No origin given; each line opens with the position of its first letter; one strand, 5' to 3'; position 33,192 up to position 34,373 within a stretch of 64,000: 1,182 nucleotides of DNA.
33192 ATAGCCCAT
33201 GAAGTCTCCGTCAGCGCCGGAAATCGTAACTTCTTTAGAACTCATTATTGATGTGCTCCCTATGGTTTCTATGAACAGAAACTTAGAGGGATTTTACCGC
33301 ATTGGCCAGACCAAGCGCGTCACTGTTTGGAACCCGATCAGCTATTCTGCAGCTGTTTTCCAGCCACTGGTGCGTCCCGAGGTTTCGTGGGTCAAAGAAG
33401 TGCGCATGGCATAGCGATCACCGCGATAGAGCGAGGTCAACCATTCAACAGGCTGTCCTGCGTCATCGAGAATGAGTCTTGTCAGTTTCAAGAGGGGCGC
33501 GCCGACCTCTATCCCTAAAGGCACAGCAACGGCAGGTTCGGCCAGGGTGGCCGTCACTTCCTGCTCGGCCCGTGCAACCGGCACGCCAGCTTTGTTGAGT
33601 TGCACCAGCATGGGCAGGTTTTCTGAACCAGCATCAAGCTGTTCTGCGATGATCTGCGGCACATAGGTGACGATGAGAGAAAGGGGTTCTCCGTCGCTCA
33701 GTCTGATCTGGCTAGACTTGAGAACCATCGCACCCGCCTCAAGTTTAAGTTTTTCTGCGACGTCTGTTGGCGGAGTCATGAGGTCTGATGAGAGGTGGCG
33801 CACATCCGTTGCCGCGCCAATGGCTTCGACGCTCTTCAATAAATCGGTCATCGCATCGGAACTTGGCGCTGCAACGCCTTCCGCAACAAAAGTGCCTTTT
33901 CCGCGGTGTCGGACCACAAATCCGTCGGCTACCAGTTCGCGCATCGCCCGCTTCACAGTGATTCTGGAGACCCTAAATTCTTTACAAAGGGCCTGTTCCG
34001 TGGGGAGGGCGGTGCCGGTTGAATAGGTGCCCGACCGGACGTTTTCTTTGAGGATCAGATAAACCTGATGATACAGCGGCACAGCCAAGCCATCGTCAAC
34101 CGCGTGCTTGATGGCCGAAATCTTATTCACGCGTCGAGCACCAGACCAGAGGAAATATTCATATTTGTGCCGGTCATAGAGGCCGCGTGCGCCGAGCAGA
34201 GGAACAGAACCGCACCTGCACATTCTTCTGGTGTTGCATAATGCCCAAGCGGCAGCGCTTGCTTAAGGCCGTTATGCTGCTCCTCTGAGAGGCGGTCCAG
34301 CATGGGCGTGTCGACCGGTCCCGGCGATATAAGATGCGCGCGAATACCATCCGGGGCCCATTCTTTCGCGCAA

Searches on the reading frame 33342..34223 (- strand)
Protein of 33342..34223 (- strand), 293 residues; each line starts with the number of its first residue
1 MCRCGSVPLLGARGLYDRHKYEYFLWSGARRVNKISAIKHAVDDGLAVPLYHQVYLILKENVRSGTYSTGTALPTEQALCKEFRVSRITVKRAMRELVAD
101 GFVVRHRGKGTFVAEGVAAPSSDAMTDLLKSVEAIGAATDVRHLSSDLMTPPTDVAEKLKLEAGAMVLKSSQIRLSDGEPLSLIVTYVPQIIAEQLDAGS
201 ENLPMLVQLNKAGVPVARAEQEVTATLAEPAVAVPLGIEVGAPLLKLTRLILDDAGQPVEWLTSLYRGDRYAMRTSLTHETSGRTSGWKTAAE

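Call 49: search_protein_families(library=pfam, proteins=[window:33342-34223:-], max_evalue=0.00001)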
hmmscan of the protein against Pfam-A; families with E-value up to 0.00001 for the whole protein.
window:33342-34223:- (293 aa): 2 families
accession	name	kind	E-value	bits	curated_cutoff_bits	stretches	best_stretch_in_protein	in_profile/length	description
PF07702.18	UTRA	-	7.2e-28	97.6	23.8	1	136-271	3-140/141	UTRA domain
PF00392.27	GntR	-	1.7e-20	72.8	27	1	50-113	1-64/64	Bacterial regulatory proteins, gntR family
